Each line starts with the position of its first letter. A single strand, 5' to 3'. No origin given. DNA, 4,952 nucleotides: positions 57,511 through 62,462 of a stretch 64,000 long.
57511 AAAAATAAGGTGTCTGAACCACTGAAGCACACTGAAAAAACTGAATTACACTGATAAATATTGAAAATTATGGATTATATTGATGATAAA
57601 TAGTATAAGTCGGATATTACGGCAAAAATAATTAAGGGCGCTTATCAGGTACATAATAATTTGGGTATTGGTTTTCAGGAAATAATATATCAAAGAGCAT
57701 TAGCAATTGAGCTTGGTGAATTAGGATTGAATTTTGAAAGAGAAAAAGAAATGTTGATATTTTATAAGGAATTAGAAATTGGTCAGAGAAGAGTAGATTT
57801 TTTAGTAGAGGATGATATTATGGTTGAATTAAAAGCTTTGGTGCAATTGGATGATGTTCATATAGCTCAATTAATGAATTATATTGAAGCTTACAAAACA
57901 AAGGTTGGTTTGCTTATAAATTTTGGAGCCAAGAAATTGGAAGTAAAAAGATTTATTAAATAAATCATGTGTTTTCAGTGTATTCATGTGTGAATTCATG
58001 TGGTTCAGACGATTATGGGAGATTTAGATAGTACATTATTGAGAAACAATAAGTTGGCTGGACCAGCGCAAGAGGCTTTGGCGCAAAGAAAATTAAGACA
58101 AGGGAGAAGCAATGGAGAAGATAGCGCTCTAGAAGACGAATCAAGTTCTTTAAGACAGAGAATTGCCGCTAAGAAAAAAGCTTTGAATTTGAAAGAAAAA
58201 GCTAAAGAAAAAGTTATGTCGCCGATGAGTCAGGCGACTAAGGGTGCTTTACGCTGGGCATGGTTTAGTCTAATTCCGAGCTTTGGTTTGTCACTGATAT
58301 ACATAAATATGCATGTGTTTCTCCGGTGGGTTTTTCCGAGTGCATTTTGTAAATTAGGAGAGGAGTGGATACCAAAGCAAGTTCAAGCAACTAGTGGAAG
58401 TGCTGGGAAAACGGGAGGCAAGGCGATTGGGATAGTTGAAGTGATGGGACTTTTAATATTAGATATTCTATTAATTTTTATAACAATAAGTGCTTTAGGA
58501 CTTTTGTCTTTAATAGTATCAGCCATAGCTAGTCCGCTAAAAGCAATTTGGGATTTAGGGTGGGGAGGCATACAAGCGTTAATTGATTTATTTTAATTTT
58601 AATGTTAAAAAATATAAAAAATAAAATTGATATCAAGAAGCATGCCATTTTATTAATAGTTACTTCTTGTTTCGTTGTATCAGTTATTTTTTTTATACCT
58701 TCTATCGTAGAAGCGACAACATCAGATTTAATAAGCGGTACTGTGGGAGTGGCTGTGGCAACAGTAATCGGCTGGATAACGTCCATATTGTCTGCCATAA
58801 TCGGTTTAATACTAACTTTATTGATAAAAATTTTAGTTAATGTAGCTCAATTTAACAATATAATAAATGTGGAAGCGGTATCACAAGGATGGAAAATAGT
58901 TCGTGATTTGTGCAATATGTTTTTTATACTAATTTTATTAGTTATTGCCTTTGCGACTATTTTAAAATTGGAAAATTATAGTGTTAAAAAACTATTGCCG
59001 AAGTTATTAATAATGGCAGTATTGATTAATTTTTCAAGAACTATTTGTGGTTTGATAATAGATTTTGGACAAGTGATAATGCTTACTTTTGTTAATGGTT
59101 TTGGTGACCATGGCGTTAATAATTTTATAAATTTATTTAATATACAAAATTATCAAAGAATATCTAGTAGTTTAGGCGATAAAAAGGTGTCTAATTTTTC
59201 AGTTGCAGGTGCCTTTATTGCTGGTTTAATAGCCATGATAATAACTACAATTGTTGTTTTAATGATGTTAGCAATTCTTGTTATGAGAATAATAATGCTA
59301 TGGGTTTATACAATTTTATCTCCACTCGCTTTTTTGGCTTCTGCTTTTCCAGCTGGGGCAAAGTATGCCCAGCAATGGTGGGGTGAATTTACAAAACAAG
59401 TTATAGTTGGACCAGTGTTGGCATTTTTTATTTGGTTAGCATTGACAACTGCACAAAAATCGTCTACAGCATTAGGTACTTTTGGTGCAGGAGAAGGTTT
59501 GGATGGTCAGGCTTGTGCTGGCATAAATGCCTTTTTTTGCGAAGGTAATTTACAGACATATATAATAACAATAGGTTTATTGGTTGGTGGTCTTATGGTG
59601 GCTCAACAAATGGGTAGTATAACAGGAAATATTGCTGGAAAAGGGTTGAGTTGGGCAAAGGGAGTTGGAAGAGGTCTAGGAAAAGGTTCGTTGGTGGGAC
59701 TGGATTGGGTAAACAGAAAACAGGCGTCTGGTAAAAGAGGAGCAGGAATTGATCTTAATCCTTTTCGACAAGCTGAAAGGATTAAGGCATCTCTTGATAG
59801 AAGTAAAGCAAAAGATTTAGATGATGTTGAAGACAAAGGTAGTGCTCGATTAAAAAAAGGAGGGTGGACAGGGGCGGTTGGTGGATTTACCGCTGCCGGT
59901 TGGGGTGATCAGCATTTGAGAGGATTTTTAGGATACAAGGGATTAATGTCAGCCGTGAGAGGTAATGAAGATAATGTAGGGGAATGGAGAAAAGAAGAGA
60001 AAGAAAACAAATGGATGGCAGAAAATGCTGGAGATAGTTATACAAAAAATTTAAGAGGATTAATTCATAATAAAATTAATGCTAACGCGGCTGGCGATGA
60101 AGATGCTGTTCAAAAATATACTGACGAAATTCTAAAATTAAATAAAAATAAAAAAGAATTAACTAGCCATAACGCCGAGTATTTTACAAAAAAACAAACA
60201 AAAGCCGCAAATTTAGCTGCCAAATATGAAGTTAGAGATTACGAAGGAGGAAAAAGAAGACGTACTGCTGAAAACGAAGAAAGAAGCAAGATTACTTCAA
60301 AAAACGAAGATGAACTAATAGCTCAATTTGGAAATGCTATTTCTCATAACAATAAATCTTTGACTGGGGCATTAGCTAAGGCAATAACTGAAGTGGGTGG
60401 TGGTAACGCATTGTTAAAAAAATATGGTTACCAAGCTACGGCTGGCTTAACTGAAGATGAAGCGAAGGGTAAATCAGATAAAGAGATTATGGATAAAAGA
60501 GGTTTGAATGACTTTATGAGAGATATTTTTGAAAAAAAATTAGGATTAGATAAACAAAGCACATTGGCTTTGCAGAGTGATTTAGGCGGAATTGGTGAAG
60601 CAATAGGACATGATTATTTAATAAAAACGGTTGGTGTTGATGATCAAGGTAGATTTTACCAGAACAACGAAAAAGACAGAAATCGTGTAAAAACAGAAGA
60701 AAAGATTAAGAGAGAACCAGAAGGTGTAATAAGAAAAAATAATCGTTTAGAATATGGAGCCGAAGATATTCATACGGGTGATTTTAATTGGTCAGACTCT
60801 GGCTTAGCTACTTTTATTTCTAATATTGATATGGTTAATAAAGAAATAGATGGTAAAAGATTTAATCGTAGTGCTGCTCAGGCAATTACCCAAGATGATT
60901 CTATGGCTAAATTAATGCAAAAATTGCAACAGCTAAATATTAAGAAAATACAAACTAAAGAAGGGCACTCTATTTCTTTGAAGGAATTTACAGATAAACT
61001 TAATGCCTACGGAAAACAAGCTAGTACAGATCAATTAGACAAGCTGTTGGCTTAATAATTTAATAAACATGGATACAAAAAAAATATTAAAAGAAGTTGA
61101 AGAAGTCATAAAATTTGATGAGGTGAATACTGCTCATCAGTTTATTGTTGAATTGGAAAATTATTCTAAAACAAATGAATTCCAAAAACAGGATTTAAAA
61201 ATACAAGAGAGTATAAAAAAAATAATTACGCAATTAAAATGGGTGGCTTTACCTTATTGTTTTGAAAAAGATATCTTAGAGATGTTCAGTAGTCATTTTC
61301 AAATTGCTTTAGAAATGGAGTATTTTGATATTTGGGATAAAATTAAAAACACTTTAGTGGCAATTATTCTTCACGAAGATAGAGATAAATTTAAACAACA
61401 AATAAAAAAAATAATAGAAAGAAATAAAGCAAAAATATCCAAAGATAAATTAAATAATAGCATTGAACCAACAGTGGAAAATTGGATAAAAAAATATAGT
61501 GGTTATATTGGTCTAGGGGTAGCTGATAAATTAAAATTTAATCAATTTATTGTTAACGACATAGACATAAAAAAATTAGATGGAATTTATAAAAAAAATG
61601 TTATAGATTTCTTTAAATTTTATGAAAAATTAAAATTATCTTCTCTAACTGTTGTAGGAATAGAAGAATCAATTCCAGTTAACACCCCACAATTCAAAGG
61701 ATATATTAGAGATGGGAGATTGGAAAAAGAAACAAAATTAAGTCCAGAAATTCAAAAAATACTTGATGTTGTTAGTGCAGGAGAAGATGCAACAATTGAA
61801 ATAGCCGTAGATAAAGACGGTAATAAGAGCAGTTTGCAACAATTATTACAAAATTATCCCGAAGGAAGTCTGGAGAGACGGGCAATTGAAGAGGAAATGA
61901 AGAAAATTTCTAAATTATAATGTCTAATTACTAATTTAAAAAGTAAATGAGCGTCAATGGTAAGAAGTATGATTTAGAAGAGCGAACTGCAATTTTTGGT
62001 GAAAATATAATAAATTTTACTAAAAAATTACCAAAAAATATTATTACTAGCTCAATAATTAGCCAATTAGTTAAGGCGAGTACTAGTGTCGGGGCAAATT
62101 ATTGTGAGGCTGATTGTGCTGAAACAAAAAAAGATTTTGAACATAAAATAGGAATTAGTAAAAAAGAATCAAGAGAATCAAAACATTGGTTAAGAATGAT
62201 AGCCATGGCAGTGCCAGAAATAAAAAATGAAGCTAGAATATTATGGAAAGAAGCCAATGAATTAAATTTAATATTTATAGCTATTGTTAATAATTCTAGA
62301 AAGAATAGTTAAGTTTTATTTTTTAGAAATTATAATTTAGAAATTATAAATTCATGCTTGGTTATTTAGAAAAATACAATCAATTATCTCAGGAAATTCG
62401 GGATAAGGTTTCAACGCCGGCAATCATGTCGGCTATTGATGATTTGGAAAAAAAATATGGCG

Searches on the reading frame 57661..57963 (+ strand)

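Call 45: search_protein_families(library=pfam, proteins=[window:57661-57963:+], max_evalue=0.001)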
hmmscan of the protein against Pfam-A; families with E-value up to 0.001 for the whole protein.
window:57661-57963:+ (100 aa): 1 family
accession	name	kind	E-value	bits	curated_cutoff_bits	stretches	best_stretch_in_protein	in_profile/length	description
PF13366.12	PDDEXK_3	-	4.9e-32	111.2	22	1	1-98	18-117/117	PD-(D/E)XK nuclease superfamily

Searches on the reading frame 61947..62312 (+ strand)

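Call 45: search_protein_families(library=pfam, proteins=[window:61947-62312:+], max_evalue=0.001)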
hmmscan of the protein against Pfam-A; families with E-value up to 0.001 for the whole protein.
window:61947-62312:+ (121 aa): 1 family
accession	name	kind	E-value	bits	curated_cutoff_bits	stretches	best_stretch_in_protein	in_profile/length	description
PF05635.17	23S_rRNA_IVP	-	2.9e-13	50.4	33.8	1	13-105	8-99/106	23S rRNA-intervening sequence protein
